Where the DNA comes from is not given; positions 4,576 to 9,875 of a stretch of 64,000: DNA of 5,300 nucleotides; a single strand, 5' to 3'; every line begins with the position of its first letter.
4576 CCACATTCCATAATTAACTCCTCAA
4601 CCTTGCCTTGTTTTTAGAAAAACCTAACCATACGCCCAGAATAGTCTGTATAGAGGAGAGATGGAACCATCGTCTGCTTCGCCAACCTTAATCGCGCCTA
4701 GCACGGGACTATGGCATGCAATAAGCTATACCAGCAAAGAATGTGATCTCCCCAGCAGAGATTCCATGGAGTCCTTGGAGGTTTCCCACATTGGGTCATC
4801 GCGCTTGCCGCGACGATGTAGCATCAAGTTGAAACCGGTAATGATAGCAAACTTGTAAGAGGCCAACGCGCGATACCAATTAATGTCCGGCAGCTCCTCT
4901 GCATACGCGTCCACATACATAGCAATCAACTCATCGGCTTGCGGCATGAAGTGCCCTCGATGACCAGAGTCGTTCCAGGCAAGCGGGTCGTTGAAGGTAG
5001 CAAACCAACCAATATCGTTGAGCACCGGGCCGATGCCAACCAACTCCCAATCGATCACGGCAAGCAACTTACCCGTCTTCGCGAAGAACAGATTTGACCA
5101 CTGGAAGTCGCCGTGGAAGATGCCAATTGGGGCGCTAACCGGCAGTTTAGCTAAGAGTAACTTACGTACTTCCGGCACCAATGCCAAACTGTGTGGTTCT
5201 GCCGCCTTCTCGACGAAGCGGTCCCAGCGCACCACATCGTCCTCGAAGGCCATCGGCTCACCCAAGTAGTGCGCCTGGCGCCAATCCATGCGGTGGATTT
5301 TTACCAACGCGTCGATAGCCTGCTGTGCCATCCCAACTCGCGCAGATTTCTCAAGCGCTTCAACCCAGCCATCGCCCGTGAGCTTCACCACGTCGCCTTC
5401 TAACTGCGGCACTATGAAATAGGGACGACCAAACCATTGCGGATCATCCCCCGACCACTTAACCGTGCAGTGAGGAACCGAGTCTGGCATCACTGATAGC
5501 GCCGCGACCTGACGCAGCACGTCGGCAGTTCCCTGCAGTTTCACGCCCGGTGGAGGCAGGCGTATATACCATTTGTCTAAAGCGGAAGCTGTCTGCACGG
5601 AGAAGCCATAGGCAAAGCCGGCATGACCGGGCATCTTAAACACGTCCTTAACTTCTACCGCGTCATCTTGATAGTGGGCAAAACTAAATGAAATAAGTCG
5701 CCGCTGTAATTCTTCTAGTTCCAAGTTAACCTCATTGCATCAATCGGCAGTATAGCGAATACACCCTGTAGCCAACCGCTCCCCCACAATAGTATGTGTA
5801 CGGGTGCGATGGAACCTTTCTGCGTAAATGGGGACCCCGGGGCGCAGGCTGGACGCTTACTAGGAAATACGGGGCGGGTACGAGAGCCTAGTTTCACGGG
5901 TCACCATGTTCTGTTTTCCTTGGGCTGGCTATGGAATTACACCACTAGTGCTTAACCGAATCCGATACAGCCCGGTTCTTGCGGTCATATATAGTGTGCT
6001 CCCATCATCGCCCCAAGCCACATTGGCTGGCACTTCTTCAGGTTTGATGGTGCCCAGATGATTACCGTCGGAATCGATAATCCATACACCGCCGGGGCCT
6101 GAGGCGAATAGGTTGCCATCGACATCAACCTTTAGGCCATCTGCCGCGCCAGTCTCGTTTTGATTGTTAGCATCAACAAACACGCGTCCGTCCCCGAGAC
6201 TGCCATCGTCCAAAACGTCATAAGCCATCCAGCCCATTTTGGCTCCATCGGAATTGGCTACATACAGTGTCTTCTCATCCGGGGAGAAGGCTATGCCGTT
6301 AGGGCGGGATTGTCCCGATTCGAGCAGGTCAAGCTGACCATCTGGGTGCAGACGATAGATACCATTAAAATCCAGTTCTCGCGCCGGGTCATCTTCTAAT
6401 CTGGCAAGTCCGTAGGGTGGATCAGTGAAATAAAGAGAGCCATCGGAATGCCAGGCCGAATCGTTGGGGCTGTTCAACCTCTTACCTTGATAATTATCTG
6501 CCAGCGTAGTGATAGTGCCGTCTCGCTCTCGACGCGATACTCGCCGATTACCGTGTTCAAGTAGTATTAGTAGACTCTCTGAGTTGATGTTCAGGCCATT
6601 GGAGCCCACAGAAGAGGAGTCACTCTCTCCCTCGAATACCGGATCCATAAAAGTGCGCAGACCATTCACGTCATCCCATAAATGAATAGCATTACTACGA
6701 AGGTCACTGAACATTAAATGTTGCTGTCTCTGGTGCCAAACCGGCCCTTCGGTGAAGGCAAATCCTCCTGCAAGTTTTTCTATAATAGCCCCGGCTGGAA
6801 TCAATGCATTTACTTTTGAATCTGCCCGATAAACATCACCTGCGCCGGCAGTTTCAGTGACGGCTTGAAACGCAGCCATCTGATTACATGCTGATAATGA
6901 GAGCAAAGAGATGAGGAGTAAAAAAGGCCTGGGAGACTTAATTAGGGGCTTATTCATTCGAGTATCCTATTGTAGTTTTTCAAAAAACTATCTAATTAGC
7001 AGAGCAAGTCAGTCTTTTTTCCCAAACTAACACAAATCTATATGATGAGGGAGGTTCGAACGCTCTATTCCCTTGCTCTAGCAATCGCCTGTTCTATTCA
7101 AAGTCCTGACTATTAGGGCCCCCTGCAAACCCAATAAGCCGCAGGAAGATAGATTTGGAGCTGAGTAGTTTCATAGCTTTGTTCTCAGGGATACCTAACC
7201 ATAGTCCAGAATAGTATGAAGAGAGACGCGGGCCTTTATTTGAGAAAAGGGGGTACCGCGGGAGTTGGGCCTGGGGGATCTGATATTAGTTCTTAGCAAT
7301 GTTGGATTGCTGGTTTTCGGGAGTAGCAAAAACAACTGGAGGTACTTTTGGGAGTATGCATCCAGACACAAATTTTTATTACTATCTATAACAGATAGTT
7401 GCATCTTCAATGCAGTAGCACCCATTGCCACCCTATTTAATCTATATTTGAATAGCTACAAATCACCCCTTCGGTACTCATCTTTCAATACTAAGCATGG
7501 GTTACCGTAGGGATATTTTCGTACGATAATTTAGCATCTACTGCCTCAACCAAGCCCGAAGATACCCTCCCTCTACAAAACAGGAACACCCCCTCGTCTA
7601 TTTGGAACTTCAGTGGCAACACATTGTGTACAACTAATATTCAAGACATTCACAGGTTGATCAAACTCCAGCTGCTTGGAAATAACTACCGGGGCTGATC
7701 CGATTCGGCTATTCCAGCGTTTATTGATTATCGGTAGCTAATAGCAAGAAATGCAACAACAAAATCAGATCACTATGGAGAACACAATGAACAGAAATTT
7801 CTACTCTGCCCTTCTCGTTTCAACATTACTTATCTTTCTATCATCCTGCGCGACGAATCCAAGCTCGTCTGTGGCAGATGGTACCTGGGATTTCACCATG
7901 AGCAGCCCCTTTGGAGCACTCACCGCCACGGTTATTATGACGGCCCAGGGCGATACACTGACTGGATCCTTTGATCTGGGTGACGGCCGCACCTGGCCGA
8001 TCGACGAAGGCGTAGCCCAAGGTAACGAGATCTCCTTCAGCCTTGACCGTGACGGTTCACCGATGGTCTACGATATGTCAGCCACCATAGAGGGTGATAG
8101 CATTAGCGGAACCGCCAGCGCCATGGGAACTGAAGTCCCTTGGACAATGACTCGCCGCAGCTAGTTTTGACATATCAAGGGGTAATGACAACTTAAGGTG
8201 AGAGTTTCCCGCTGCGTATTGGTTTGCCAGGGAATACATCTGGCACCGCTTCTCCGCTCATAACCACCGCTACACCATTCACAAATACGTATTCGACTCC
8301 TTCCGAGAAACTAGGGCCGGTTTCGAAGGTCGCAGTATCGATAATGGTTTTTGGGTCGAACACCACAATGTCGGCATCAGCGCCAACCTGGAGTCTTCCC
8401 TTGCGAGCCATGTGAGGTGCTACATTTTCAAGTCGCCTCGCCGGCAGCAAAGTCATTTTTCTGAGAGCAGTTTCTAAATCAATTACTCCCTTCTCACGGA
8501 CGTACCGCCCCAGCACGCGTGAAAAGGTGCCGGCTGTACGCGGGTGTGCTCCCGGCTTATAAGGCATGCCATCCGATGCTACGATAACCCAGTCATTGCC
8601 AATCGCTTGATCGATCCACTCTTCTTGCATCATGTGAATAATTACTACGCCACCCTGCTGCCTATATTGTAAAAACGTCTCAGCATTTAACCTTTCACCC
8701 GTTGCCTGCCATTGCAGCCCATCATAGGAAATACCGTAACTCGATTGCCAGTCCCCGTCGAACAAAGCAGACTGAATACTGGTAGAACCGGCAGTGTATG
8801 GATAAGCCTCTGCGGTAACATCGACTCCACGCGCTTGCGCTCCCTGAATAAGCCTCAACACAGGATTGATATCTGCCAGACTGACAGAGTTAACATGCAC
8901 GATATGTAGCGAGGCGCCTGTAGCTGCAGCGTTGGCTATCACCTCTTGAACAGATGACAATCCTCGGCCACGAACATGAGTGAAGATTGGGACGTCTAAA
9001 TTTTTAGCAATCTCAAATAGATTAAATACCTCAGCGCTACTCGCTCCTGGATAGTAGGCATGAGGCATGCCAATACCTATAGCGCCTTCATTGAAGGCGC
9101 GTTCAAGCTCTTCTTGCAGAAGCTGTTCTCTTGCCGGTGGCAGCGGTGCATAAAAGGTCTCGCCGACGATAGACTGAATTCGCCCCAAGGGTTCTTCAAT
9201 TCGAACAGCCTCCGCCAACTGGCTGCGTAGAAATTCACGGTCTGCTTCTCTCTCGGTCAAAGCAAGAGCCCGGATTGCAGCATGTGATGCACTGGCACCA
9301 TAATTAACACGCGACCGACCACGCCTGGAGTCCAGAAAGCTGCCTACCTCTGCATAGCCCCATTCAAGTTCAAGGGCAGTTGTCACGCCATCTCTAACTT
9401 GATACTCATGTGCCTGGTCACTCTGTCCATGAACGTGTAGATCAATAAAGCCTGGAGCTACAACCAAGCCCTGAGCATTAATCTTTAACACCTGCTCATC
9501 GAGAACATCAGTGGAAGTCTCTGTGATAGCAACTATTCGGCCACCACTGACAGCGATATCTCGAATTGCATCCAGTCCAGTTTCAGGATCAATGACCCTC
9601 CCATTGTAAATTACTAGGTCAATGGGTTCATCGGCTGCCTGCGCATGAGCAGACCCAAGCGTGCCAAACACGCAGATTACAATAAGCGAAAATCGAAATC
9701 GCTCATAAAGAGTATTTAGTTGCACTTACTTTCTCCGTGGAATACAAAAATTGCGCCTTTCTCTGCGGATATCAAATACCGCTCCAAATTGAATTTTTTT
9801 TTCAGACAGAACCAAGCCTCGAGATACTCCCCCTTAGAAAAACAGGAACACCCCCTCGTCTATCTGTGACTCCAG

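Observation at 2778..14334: Seven co-oriented copies of a ~60-bp intergenic element delimit genes of a one-directional array and end in an integron-like GTTAGGT core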

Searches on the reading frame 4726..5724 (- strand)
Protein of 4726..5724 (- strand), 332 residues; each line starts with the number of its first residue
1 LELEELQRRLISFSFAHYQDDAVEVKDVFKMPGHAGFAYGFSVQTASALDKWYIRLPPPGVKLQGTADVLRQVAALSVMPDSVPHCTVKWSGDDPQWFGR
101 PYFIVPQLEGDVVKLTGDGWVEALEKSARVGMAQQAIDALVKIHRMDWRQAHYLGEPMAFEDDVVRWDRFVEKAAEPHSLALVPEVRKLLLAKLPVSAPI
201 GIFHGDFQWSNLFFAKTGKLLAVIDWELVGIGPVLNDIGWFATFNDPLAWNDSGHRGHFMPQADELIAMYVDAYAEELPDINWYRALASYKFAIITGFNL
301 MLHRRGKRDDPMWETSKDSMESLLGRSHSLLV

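Call 10: search_protein_families(library=pfam, proteins=[window:4726-5724:-])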
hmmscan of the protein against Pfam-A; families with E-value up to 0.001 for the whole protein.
window:4726-5724:- (332 aa): 1 family
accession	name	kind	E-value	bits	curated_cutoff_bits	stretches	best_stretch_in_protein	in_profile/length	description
PF01636.29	APH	-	3.1e-22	80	23.2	1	44-279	17-231/239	Phosphotransferase enzyme family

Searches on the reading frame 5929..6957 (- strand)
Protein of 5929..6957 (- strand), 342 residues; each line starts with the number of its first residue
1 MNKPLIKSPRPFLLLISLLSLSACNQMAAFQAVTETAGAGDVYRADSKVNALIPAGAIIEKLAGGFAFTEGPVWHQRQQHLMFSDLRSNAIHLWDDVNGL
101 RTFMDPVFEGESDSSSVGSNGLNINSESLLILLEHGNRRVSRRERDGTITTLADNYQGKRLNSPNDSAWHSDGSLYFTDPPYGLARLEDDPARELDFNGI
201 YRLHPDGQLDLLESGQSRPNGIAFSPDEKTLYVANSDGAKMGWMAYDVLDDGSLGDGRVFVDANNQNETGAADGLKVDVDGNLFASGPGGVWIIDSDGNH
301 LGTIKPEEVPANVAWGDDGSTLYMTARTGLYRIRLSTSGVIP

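Call 10: search_protein_families(library=pfam, proteins=[window:5929-6957:-])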
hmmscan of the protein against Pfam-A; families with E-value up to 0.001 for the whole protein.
window:5929-6957:- (342 aa): 1 family
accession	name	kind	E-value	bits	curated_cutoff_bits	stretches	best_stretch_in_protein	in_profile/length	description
PF08450.18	SGL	-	1.3e-45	156.4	26.3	1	68-326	1-244/246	SMP-30/Gluconolactonase/LRE-like region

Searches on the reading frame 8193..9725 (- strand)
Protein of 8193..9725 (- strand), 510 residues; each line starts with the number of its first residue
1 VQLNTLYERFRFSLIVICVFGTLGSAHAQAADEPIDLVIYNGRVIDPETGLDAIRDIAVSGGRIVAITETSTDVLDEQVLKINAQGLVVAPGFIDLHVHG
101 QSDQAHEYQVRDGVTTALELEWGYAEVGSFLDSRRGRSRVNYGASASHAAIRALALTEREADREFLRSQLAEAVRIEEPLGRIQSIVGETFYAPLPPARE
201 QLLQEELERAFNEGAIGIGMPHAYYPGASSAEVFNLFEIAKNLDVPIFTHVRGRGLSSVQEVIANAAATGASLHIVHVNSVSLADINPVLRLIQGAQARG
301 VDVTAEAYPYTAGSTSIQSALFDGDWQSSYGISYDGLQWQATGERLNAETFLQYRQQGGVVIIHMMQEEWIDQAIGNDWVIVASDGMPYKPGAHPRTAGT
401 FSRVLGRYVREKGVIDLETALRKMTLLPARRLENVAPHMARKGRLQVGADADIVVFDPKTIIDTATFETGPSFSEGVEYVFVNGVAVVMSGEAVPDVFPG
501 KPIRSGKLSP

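Call 10: search_protein_families(library=pfam, proteins=[window:8193-9725:-])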
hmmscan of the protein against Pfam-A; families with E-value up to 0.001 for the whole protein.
window:8193-9725:- (510 aa): 2 families
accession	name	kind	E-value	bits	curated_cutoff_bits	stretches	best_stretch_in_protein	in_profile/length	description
PF07969.17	Amidohydro_3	-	2e-17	64.3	29.7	2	380-488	369-472/472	Amidohydrolase family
PF01979.26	Amidohydro_1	-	7.6e-14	52.1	25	2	407-487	275-345/345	Amidohydrolase family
